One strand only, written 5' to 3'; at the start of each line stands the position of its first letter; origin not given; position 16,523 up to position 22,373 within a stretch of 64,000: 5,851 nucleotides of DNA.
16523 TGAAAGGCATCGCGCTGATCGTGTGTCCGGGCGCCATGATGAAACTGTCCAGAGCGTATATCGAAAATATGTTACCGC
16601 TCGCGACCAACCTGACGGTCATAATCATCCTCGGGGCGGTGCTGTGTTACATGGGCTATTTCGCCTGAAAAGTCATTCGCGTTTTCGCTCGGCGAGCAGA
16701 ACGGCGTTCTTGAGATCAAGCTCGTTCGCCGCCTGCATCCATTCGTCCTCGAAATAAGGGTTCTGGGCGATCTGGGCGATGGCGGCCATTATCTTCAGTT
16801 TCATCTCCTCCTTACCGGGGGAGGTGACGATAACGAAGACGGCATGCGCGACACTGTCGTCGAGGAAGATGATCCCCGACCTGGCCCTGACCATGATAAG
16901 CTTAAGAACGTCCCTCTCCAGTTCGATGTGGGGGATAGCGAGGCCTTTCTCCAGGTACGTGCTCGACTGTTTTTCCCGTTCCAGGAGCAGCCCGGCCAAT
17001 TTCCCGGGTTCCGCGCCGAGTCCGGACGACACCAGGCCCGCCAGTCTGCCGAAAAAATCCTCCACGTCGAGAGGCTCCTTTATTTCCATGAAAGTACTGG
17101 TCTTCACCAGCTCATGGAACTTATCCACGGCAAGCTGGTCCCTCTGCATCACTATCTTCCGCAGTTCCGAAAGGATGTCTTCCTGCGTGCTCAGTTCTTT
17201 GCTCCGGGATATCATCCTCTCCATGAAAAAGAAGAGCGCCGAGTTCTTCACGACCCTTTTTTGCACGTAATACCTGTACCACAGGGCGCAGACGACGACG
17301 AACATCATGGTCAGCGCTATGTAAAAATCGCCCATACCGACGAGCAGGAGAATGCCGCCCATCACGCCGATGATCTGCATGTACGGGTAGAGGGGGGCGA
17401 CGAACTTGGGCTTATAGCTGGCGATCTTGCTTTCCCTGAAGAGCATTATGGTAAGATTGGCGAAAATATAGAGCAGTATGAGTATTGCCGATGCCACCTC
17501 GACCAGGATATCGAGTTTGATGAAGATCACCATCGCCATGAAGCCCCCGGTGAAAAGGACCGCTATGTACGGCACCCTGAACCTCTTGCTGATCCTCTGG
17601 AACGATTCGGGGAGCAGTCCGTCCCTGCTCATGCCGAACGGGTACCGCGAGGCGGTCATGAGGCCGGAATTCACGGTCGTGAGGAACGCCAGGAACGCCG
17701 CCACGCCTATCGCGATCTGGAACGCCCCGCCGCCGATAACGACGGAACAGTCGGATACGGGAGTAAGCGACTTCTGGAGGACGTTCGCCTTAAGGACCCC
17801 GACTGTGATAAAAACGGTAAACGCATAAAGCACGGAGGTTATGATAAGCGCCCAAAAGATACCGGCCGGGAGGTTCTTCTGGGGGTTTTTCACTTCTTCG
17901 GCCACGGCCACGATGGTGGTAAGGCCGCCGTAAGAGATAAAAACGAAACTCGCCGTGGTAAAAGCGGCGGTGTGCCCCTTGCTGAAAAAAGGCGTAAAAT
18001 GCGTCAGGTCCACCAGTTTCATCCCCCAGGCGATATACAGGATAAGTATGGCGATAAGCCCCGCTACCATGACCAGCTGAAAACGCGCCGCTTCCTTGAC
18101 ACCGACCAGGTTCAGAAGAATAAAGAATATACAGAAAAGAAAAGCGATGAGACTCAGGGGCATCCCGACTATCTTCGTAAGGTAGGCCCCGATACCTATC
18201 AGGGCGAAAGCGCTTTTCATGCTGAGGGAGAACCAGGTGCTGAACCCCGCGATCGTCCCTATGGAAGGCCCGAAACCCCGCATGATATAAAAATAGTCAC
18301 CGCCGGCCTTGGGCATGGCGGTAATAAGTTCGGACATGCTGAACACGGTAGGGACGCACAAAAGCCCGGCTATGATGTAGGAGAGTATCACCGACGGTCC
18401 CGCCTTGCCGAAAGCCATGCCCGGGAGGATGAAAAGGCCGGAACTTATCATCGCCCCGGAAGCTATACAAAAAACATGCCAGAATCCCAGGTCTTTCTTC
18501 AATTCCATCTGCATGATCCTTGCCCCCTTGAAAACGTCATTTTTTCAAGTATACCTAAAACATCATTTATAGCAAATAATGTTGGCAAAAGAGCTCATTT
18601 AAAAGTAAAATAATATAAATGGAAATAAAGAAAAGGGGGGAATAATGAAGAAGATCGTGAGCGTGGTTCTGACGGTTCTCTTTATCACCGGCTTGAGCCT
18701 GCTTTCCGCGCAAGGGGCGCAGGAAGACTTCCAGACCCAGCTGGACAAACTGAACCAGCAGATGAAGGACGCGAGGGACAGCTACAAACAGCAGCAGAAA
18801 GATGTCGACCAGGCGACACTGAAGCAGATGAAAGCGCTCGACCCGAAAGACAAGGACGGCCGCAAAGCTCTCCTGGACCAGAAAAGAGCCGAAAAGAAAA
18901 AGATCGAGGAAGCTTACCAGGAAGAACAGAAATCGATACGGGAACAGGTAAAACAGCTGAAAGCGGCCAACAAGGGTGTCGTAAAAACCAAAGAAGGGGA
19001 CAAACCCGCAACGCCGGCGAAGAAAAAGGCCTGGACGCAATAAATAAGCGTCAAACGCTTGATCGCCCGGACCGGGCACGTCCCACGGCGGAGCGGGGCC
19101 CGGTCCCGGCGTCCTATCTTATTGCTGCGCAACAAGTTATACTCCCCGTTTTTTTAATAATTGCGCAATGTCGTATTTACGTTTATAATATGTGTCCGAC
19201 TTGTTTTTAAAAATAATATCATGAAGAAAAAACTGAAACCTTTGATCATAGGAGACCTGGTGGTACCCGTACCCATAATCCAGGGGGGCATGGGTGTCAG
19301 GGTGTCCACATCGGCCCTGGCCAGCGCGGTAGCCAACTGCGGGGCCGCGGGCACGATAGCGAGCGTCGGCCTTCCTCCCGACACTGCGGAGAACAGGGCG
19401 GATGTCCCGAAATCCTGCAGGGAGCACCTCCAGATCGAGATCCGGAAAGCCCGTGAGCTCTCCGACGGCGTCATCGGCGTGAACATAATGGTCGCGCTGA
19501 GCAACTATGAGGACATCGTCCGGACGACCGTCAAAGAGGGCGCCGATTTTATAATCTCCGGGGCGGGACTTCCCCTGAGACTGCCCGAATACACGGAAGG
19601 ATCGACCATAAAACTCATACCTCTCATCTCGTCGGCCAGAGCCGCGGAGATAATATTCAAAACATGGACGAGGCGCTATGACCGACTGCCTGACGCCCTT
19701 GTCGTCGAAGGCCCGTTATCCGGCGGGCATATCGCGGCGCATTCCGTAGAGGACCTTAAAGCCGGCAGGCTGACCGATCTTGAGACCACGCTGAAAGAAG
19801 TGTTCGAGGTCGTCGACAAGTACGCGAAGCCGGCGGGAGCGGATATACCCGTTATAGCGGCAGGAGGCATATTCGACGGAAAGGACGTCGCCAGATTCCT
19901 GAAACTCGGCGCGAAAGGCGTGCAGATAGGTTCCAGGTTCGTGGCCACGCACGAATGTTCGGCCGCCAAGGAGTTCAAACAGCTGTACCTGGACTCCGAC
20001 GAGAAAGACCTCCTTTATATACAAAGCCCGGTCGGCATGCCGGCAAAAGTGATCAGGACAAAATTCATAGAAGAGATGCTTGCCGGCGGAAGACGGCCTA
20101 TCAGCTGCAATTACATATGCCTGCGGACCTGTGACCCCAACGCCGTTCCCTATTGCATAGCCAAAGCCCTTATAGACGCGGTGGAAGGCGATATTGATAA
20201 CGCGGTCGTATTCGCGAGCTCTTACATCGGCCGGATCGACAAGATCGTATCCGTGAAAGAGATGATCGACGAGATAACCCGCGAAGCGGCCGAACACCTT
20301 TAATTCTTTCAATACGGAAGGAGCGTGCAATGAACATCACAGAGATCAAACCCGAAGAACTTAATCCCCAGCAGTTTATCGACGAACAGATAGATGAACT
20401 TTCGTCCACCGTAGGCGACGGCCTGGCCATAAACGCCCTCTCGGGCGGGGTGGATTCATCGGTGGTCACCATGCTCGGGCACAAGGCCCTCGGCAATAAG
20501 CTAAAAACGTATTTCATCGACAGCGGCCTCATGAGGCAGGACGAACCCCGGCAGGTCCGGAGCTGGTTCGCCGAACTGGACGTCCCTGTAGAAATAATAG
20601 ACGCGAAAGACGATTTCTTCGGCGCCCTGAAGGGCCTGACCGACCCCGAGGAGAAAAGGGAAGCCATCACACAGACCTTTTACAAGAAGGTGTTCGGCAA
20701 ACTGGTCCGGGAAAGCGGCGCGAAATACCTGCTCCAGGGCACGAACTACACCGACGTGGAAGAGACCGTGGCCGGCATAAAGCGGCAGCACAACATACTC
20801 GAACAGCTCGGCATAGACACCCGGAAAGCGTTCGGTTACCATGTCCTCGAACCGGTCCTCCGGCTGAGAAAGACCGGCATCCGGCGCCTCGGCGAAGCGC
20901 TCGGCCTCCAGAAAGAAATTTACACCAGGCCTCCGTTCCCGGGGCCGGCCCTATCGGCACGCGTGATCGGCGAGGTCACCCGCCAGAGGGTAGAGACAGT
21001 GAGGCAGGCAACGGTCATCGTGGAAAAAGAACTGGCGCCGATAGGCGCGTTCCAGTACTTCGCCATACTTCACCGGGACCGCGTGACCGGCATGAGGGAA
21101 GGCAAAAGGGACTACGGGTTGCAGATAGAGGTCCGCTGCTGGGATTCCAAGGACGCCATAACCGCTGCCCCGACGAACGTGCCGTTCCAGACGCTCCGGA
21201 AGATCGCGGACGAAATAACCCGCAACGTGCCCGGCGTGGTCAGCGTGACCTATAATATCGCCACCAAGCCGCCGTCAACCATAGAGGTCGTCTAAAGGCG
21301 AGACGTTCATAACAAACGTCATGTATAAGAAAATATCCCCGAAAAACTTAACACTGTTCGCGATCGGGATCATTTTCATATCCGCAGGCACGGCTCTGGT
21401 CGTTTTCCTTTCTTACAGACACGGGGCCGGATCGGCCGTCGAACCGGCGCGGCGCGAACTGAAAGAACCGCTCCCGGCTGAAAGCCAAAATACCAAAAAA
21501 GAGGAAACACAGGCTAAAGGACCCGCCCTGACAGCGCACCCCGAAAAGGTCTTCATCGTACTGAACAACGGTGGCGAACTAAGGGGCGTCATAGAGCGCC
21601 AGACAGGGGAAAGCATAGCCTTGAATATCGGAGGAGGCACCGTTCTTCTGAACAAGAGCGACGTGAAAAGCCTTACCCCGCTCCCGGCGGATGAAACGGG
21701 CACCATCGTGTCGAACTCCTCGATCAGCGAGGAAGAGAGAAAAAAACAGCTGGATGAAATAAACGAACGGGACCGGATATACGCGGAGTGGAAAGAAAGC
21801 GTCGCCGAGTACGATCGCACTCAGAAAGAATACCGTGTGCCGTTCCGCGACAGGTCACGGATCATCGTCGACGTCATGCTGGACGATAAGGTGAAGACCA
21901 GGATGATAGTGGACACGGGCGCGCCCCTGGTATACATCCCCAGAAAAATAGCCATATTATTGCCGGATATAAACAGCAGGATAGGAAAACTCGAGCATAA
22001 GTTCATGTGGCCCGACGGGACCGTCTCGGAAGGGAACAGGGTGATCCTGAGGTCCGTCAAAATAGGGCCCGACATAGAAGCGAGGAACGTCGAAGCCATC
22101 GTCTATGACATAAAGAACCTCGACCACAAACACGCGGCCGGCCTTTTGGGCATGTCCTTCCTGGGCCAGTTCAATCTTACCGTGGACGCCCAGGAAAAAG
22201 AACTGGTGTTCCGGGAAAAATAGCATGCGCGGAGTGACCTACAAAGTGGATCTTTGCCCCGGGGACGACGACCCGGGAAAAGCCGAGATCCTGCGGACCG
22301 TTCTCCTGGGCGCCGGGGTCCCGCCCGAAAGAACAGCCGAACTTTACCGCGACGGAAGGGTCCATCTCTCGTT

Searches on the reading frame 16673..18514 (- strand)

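Call 50: search_protein_families(library=pfam, proteins=[window:16673-18514:-], max_evalue=0.00001)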
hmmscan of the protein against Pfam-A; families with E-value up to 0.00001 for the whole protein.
window:16673-18514:- (613 aa): 4 families
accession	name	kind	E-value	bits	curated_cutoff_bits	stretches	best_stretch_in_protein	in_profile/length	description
PF13520.12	AA_permease_2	-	4e-44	151.7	27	1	9-392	1-399/427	Amino acid permease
PF00324.27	AA_permease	-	5e-40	138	24.6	1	13-402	1-427/470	Amino acid permease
PF00359.27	PTS_EIIA_2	-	8e-14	52.3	27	1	495-602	29-138/144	Phosphoenolpyruvate-dependent sugar phosphotransferase system, EIIA 2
PF03845.19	Spore_permease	-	9.8e-09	34.9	23.4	1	13-253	6-246/321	Spore germination protein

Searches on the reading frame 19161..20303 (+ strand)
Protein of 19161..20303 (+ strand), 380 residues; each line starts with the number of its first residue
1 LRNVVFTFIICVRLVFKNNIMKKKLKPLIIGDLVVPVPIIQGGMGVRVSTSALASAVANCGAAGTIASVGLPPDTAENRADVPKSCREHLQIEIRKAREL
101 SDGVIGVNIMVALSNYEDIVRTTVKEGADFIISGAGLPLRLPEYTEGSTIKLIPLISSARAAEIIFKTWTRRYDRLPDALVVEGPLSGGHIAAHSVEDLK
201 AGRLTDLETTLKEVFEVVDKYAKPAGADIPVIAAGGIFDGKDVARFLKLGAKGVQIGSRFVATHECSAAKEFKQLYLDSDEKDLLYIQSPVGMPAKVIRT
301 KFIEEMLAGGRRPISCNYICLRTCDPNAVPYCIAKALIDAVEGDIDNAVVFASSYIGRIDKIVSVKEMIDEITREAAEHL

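Call 50: search_protein_families(library=pfam, proteins=[window:19161-20303:+], max_evalue=0.00001)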
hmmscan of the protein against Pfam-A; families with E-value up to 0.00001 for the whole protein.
window:19161-20303:+ (380 aa): 2 families
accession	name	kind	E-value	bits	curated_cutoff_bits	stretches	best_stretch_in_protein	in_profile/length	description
PF03060.21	NMO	-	7.4e-56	190.4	28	1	35-374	10-330/331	Nitronate monooxygenase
PF00478.31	IMPDH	-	5.2e-07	29.4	25.6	0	222-271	201-250/345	IMP dehydrogenase / GMP reductase domain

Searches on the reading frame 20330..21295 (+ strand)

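Call 50: search_protein_families(library=pfam, proteins=[window:20330-21295:+], max_evalue=0.00001)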
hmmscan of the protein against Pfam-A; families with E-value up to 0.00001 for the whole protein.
window:20330-21295:+ (321 aa): 3 families
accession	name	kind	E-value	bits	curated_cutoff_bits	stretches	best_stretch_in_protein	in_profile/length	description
PF00958.27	GMP_synt_C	-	1.6e-20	73.4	27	1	241-319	13-91/92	GMP synthase C terminal domain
PF02540.23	NAD_synthase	-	1.9e-06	27.6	21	0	33-202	21-177/242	NAD synthase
PF00733.27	Asn_synthase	-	2.8e-06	27.7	21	1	37-137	24-125/354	Asparagine synthase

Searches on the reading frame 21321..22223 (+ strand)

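Call 50: search_protein_families(library=pfam, proteins=[window:21321-22223:+], max_evalue=0.00001)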
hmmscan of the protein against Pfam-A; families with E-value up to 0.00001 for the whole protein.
window:21321-22223:+ (300 aa): 2 families
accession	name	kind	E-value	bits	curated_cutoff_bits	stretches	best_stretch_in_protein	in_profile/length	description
PF13650.11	Asp_protease_2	-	1.8e-12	48.2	24.3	1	183-280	1-90/90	Aspartyl protease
PF13975.11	gag-asp_proteas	-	1.9e-11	44.8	28.2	1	183-283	1-92/92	gag-polyprotein putative aspartyl protease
